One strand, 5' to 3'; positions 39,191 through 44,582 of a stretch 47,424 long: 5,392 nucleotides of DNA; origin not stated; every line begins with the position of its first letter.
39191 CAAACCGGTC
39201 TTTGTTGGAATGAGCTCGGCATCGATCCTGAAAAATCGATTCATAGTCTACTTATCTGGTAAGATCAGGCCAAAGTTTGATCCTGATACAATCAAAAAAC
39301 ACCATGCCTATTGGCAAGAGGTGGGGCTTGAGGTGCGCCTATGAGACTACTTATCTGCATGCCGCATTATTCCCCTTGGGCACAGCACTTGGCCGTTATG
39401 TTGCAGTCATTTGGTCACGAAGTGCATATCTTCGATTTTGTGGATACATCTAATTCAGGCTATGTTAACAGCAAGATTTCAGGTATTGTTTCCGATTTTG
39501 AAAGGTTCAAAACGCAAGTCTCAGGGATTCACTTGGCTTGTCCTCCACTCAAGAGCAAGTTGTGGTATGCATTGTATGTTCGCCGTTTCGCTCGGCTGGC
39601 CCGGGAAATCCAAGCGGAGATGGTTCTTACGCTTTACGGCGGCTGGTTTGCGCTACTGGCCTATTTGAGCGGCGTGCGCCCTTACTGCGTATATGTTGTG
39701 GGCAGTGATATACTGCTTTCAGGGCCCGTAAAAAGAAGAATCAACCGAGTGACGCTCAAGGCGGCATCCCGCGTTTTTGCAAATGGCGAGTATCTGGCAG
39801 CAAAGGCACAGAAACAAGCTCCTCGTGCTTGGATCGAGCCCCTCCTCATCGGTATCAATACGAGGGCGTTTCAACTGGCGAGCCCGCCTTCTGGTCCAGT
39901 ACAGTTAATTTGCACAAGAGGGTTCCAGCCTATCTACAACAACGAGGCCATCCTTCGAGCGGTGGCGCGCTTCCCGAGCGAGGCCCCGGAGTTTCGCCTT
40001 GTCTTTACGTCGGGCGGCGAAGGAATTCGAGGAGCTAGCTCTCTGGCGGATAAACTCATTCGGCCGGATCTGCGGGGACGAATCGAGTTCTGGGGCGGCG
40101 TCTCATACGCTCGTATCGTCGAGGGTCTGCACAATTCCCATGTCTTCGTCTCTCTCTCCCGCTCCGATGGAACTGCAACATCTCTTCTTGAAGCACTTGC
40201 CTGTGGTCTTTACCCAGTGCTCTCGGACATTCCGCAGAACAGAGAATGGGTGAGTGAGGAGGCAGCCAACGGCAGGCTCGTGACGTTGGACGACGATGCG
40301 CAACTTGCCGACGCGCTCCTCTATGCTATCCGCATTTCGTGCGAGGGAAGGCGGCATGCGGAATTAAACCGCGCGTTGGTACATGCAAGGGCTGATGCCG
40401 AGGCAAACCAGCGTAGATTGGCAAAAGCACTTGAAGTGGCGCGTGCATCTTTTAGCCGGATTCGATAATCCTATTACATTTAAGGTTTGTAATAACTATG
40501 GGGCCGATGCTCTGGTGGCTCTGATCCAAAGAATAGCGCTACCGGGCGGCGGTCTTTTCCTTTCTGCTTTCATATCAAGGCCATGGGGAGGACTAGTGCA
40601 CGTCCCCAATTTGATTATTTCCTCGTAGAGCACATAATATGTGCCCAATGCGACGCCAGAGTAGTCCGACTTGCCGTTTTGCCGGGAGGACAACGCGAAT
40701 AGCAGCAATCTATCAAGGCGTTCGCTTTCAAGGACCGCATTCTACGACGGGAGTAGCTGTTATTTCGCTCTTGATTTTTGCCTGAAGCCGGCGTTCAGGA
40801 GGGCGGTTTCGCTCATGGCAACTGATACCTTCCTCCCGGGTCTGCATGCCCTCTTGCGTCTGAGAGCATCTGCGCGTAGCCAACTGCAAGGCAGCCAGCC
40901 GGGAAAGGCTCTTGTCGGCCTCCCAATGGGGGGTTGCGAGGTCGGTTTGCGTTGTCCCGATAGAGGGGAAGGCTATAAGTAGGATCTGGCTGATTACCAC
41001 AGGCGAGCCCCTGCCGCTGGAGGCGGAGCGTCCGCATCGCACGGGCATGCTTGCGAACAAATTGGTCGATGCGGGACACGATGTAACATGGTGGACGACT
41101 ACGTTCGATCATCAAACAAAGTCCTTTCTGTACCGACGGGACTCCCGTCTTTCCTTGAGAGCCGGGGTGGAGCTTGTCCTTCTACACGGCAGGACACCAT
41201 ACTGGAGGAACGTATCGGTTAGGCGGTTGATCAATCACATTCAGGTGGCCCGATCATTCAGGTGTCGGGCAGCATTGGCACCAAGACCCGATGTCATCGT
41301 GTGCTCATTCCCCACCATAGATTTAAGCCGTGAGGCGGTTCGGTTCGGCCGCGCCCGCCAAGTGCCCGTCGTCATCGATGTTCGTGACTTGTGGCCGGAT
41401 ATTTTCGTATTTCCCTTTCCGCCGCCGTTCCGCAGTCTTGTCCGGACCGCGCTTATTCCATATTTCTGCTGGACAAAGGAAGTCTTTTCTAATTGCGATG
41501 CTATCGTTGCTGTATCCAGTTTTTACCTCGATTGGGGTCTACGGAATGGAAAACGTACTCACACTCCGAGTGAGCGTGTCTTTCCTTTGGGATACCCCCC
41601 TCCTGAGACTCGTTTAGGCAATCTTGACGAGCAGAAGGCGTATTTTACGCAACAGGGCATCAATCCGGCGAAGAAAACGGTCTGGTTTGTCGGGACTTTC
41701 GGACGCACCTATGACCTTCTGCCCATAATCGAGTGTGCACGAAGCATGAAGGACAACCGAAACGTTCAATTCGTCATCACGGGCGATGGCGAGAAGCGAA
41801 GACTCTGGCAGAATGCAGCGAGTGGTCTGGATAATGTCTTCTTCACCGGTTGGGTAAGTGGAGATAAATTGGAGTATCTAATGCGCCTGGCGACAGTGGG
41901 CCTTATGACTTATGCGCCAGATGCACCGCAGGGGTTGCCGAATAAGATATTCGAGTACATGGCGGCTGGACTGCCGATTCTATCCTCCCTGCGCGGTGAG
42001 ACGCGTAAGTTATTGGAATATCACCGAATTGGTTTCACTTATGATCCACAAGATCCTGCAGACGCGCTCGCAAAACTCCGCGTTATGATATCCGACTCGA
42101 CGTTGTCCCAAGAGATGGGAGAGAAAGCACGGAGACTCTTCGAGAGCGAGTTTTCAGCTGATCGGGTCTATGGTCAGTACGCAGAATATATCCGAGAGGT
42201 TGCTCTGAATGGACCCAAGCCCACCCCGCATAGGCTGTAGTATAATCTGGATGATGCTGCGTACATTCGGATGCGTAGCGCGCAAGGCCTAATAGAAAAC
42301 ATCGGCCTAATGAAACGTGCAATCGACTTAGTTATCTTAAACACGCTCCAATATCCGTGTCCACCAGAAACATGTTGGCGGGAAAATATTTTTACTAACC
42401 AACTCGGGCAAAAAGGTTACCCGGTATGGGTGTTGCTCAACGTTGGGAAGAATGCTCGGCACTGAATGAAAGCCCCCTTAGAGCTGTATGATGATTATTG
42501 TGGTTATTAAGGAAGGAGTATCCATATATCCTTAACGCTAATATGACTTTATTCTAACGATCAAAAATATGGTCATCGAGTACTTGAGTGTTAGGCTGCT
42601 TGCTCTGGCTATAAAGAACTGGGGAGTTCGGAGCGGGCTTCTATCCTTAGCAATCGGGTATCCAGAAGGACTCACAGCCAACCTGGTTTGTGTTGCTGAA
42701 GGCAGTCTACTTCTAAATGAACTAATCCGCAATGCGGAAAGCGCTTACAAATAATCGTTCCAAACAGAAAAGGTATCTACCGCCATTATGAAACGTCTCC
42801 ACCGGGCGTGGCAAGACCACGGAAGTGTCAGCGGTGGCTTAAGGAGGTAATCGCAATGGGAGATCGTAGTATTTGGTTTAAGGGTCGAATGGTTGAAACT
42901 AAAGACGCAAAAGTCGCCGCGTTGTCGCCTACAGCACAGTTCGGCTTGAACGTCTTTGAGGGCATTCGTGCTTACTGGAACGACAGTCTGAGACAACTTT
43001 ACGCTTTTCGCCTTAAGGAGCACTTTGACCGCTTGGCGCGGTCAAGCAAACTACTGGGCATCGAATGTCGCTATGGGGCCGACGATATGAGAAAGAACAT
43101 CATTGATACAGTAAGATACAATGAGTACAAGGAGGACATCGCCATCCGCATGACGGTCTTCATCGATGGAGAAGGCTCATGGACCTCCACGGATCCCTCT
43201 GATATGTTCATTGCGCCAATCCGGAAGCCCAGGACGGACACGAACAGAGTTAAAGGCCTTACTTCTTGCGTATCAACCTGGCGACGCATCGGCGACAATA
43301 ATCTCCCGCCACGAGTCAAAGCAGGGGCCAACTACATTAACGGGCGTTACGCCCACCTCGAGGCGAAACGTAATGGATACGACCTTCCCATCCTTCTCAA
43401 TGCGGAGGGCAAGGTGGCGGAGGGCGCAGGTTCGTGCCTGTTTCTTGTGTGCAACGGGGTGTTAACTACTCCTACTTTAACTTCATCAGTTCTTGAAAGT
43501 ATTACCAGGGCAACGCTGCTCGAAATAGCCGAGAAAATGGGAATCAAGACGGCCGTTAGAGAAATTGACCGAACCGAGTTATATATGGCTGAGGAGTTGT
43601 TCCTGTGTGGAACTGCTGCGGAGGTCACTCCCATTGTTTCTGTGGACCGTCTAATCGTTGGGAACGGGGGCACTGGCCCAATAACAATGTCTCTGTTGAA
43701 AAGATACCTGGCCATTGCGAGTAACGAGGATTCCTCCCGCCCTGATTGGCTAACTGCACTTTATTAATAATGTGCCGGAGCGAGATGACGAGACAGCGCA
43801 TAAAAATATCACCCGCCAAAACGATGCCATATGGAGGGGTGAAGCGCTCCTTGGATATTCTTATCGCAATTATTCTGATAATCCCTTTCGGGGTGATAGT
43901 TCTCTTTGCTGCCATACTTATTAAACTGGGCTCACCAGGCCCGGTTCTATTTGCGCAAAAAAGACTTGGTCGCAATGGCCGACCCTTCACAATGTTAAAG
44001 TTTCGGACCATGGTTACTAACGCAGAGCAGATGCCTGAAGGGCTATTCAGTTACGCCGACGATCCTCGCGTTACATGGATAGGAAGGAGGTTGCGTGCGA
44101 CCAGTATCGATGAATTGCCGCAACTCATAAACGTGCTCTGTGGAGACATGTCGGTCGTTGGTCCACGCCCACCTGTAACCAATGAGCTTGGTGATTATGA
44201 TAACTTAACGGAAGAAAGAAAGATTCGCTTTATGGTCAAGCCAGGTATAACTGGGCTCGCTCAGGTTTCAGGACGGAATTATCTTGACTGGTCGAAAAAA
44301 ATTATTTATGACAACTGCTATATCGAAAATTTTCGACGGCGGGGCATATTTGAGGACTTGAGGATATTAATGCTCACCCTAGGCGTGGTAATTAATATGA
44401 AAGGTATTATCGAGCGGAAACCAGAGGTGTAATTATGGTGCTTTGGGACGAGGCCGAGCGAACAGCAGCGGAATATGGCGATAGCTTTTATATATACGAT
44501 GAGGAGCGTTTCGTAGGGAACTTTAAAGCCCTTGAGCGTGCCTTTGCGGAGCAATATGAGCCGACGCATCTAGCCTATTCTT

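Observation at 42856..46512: Aldolase + class IV aminotransferase + PLP decarboxylase cassette wrapped around the initiating phosphoglycosyltransferase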

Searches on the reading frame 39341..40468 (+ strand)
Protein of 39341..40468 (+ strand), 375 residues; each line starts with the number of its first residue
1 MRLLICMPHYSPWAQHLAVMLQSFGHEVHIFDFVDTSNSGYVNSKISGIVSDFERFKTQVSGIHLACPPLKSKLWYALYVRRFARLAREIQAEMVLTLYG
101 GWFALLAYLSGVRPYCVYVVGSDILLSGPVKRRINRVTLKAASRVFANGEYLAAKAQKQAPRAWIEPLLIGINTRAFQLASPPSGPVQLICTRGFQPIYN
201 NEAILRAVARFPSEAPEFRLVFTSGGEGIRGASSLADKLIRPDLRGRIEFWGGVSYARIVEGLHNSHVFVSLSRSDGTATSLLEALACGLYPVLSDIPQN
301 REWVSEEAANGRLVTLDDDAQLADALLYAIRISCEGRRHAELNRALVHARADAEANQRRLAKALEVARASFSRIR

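Call 3: search_protein_families(library=pfam, proteins=[window:39341-40468:+], max_evalue=0.01)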
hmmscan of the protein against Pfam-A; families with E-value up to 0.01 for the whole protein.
window:39341-40468:+ (375 aa): 5 families
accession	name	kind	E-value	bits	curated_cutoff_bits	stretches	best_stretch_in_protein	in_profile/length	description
PF00534.26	Glycos_transf_1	-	8.9e-16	58.3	26.4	1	193-333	22-159/172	Glycosyl transferases group 1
PF13692.12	Glyco_trans_1_4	-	1.3e-14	55.1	27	1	201-329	17-139/142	Glycosyl transferases group 1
PF13579.12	Glyco_trans_4_4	-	1.3e-06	29.2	29.7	1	14-159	7-145/158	Glycosyl transferase 4-like domain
PF13439.12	Glyco_transf_4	-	3.7e-05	24.3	28.5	1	15-159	9-153/170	Glycosyltransferase Family 4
PF13477.12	Glyco_trans_4_2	-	0.0013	19.4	23.4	1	12-145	11-135/139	Glycosyl transferase 4-like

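Call 4: search_protein_families(library=ncbifam, proteins=[window:39341-40468:+], max_evalue=0.01)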
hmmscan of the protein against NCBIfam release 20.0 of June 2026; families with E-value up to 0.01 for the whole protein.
window:39341-40468:+ (375 aa): 8 families
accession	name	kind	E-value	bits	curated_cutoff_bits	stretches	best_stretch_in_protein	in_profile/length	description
NF041876.1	EPS_EpsE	equivalog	4.8e-15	55.7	400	1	142-355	162-384/389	exopolysaccharide biosynthesis GT4 family glycosyltransferase EpsE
NF038229.1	Glyco4_Geo_Pelo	equivalog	1.5e-13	50.5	400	1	112-363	79-332/338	GPMC system family 4 glycosyltransferase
TIGR03088.1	stp2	hypoth_equivalog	1.2e-08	34.4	409.05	1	195-353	203-359/374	TIGR03088 family PEP-CTERM/XrtA system glycosyltransferase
TIGR04047.1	MSMEG_0565_glyc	hypoth_equivalog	3.5e-07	29.7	259.85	1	194-347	201-355/373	MSMEG_0565 family glycosyltransferase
NF047684.1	TeichurnBiosyTuaC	equivalog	4.8e-05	22.4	550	0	242-295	266-318/391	teichuronic acid biosynthesis protein TuaC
TIGR03999.1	thiol_BshA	equivalog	8.1e-05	21.7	273.7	1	195-349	208-352/375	N-acetyl-alpha-D-glucosaminyl L-malate synthase BshA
TIGR04348.1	TIGR04348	equivalog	0.00021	20.5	300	1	247-329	194-274/310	selenoneine biosynthesis selenosugar synthase SenB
NF053513.1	Gtran_IagA_BgsA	equivalog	0.005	15.9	460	1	239-310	209-280/333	LTA glycolipid anchor biosynthesis glycosyltransferase, IagA/BgsA family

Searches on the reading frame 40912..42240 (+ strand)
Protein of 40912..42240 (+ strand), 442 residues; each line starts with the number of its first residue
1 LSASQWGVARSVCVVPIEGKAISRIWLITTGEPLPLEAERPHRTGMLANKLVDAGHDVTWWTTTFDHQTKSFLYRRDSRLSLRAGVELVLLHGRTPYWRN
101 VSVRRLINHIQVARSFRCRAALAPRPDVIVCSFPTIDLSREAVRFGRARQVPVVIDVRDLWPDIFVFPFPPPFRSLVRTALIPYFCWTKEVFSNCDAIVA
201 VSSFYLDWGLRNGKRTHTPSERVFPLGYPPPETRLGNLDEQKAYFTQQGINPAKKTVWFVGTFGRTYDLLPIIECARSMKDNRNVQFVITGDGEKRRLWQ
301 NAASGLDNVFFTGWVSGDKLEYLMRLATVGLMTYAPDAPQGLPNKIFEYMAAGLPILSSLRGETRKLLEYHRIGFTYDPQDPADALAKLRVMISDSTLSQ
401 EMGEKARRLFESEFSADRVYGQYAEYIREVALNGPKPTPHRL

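Call 3: search_protein_families(library=pfam, proteins=[window:40912-42240:+], max_evalue=0.01)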
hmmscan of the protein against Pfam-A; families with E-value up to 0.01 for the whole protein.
window:40912-42240:+ (442 aa): 5 families
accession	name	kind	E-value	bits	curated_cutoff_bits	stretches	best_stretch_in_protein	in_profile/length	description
PF13692.12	Glyco_trans_1_4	-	5.3e-18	66.1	27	1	255-393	2-140/142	Glycosyl transferases group 1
PF00534.26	Glycos_transf_1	-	7.4e-18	65.1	26.4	1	242-408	3-171/172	Glycosyl transferases group 1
PF13524.12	Glyco_trans_1_2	-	2.3e-10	41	25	1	277-422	7-141/144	Glycosyl transferase-like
PF13579.12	Glyco_trans_4_4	-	6.1e-09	36.9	29.7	1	43-208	6-141/158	Glycosyl transferase 4-like domain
PF13439.12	Glyco_transf_4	-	2e-07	31.7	28.5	1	47-209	11-148/170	Glycosyltransferase Family 4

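Call 4: search_protein_families(library=ncbifam, proteins=[window:40912-42240:+], max_evalue=0.01)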
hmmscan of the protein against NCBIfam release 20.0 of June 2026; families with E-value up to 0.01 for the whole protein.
window:40912-42240:+ (442 aa): 14 families
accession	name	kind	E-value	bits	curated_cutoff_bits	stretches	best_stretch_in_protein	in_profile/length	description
NF007640.0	PRK10307.1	subfamily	1.6e-17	63.6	276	1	102-430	81-407/411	WcaI family glycosyltransferase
TIGR03088.1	stp2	hypoth_equivalog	6.6e-13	48.4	409.05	1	277-426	222-369/374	TIGR03088 family PEP-CTERM/XrtA system glycosyltransferase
TIGR04063.1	stp3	hypoth_equivalog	6.5e-12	45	442.05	1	241-424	201-389/397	TIGR04063 family PEP-CTERM/XrtA system glycosyltransferase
TIGR03999.1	thiol_BshA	equivalog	5.3e-09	35.5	273.7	1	244-430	189-373/375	N-acetyl-alpha-D-glucosaminyl L-malate synthase BshA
TIGR04157.1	glyco_rSAM_CFB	subfamily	5.7e-09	35.4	400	1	240-421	213-400/406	TIGR04157 family glycosyltransferase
NF047684.1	TeichurnBiosyTuaC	equivalog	2.7e-07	29.9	550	1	241-420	206-379/391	teichuronic acid biosynthesis protein TuaC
NF041876.1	EPS_EpsE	equivalog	6.7e-07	28.9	400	1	307-418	276-384/389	exopolysaccharide biosynthesis GT4 family glycosyltransferase EpsE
NF050056.1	ProtGlycPglH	equivalog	5.2e-06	25.8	600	1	256-430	181-353/354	GalNAc-alpha-(1->4)-GalNAc-alpha-(1->3)-diNAcBac-PP-undecaprenol alpha-1,4-N-acetyl-D-galactosaminyltransferase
NF038229.1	Glyco4_Geo_Pelo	equivalog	6.9e-06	25.3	400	1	311-430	222-336/338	GPMC system family 4 glycosyltransferase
NF047676.1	TeichurnBiosyTuaH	equivalog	8.8e-06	24.8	550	1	258-387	218-346/384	teichuronic acid biosynthesis protein TuaH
TIGR04007.1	wcaI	equivalog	3.9e-05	22.5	800.45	1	240-354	217-333/407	colanic acid biosynthesis glycosyltransferase WcaI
TIGR04005.1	wcaL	equivalog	0.00037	19.5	537.6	1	333-427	308-403/406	colanic acid biosynthesis glycosyltransferase WcaL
NF053787.1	GlcN_PG_synth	equivalog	0.00066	18.6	480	1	249-428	192-357/361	N-acetylglucosaminyl phosphatidylglycerol synthase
TIGR02149.1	glgA_Coryne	subfamily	0.008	15.3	302.4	0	238-430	188-390/391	glycogen synthase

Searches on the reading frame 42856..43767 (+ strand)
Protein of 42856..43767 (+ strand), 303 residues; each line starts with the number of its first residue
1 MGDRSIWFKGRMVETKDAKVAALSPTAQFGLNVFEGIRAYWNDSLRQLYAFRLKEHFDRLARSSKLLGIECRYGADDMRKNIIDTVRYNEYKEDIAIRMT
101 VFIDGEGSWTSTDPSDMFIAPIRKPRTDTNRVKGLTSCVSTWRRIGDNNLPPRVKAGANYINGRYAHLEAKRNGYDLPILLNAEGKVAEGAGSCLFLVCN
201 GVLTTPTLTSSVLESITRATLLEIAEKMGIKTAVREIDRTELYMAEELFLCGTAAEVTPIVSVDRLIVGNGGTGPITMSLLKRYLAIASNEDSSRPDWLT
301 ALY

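Call 3: search_protein_families(library=pfam, proteins=[window:42856-43767:+], max_evalue=0.01)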
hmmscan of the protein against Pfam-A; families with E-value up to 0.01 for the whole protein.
window:42856-43767:+ (303 aa): 1 family
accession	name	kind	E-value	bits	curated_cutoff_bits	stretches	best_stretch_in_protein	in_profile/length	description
PF01063.24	Aminotran_4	-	1.4e-45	156.4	28.5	1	33-263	2-223/223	Amino-transferase class IV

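Call 4: search_protein_families(library=ncbifam, proteins=[window:42856-43767:+], max_evalue=0.01)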
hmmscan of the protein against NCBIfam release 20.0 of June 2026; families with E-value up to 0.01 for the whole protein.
window:42856-43767:+ (303 aa): 23 families
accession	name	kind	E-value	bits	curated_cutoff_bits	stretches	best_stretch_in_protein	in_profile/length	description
NF005146.0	PRK06606.1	equivalog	1.1e-82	277.5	279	1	3-302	6-306/307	branched-chain amino acid transaminase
TIGR01122.1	ilvE_I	equivalog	8e-79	264.9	245.55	1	7-301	1-297/298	branched-chain-amino-acid transaminase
NF006185.0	PRK08320.1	subfamily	1.2e-56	192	363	1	5-291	4-286/292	branched-chain amino acid aminotransferase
NF005726.0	PRK07544.1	equivalog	5e-45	153.9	396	1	4-288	11-288/295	branched-chain amino acid aminotransferase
NF009126.0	PRK12479.1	equivalog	2.4e-42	145.1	518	1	1-290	1-286/299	branched-chain-amino-acid transaminase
NF009897.0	PRK13357.1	equivalog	7.7e-30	103.8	307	2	153-301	196-356/358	branched-chain amino acid aminotransferase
NF009896.0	PRK13356.1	equivalog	4.4e-29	101.5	262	1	5-288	9-283/287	branched-chain amino acid aminotransferase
TIGR01121.1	D_amino_aminoT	equivalog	1.7e-28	99.6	277.45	1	8-283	4-270/276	D-amino-acid transaminase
NF005209.0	PRK06680.1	subfamily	1.9e-28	99.1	320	2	168-289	161-282/286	D-amino-acid transaminase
NF005800.0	PRK07650.1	equivalog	8.5e-27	94.2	308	1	6-288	3-276/290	aminodeoxychorismate lyase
TIGR01123.1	ilvE_II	equivalog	4e-25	88.5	250.05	2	153-301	153-312/313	branched-chain-amino-acid transaminase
NF005888.0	PRK07849.1-3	equivalog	2.4e-21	75.9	273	1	11-264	20-270/298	aminodeoxychorismate lyase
NF009066.0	PRK12400.1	equivalog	2.1e-15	57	538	1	25-286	28-280/290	D-amino-acid transaminase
TIGR03461.1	pabC_Proteo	equivalog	1.9e-14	53.5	176.85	1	26-265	16-247/262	aminodeoxychorismate lyase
NF004761.0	PRK06092.1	equivalog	4.4e-14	52.4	260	1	130-264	116-248/268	aminodeoxychorismate lyase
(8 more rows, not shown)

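Call 11: search_solved_structures(query=window:42856-43767:+, max_evalue=0.001)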
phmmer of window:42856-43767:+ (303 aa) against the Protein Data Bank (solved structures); distinct sequences matched with E-value up to 0.001: 74 (the best 60 are shown).
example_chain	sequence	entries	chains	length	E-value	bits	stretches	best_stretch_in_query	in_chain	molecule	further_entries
6h65_A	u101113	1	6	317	1.1e-70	241.4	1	6-303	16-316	Branched-chain-amino-acid aminotransferase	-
5ce8_A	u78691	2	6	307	2e-70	240.5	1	2-303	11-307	Branched-chain amino acid aminotransferase | Branched-chain-amino-acid aminotransferase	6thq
6gkr_A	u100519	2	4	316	3.8e-66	226.5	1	5-301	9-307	Branched-chain-amino-acid aminotransferase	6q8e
7nea_A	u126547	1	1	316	4.8e-64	219.6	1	5-301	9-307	Branched-chain-amino-acid aminotransferase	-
7neb_A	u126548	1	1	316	8.5e-64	218.8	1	5-301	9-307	Branched-chain-amino-acid aminotransferase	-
1a3g_A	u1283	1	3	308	3.4e-53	184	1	6-300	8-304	BRANCHED-CHAIN AMINO ACID AMINOTRANSFERASE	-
1i1k_A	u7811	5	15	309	3.4e-53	184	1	6-300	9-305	BRANCHED-CHAIN AMINO ACID AMINOTRANSFERASE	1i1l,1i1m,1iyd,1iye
4whx_A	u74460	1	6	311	1.7e-49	171.9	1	3-301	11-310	Branched-chain-amino-acid transaminase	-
3u0g_A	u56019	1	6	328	2e-49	171.6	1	3-301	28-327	Putative branched-chain amino acid aminotransferase IlvE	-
1wrv_A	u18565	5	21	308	2.8e-47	164.5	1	6-300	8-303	Branched-Chain Amino Acid Aminotransferase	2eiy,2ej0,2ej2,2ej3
6nst_A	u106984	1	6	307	3.6e-45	157.6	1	3-301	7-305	Branched-chain-amino-acid aminotransferase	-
5mqz_A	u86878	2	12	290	3.7e-40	141.2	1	6-291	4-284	Putative branched-chain-amino-acid aminotransferase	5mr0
5cm0_A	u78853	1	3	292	1.2e-36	129.7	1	3-291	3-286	Branched-chain transaminase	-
5e25_A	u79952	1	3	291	1.8e-36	129.1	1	6-291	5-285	branched-chain aminotransferase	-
9ivh_A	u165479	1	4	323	2.7e-27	99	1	6-288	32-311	Branched-chain amino acid transferase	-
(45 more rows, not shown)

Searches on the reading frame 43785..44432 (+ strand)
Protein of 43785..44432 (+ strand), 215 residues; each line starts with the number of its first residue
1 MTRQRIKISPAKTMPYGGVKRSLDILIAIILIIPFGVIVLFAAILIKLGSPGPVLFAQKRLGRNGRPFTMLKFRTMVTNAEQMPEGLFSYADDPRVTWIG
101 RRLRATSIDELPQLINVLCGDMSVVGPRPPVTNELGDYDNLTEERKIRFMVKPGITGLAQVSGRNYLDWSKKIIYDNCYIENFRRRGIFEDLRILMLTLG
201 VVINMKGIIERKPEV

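Call 3: search_protein_families(library=pfam, proteins=[window:43785-44432:+], max_evalue=0.01)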
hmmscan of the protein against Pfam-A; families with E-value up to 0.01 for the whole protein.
window:43785-44432:+ (215 aa): 1 family
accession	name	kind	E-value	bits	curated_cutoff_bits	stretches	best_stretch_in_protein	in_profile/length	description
PF02397.22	Bac_transf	-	9.6e-60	201.6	27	1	20-203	1-178/179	Bacterial sugar transferase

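Call 4: search_protein_families(library=ncbifam, proteins=[window:43785-44432:+], max_evalue=0.01)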
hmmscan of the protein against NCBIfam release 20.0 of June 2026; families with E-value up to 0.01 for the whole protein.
window:43785-44432:+ (215 aa): 10 families
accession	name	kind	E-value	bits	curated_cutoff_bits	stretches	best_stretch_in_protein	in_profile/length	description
TIGR03025.1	EPS_sugtrans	subfamily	2.8e-77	260.8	295.55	1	18-207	256-443/445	exopolysaccharide biosynthesis polyprenyl glycosylphosphotransferase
TIGR03023.1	WcaJ_sugtrans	equivalog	3.2e-65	221.2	410.75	1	9-204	253-448/453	undecaprenyl-phosphate glucose phosphotransferase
TIGR03022.1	WbaP_sugtrans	subfamily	4.8e-57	194.2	403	1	19-207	258-454/456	undecaprenyl-phosphate galactose phosphotransferase WbaP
NF052601.1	undeca_RfbP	equivalog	3.1e-53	180.5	330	1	17-204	42-237/244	undecaprenyl-phosphate galactose phosphotransferase family protein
NF041877.1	EPS_EpsZ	equivalog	1.4e-48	165.7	800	1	19-207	265-457/459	exopolysaccharide biosynthesis polyisoprenyl-phosphate hexose-1-phosphate transferase EpsZ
TIGR03013.1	EpsB_2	subfamily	8.3e-47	160.2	393.35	1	19-207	254-441/443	TIGR03013 family XrtA/PEP-CTERM system glycosyltransferase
NF007518.0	PRK10124.1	equivalog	3.2e-40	138.2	684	1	19-199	273-454/464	undecaprenyl-phosphate glucose phosphotransferase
NF011751.0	PRK15204.1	equivalog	4.2e-37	127.9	907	1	19-207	279-474/476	undecaprenyl-phosphate galactose phosphotransferase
NF050817.1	PolSacchBiosHfsE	equivalog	3.7e-36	124.9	750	1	19-202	271-459/467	polysaccharide biosynthesis protein HfsE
NF045514.1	glycotran_HepC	equivalog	1.9e-22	79.6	140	1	16-129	113-211/220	heterocyst development glycosyltransferase HepC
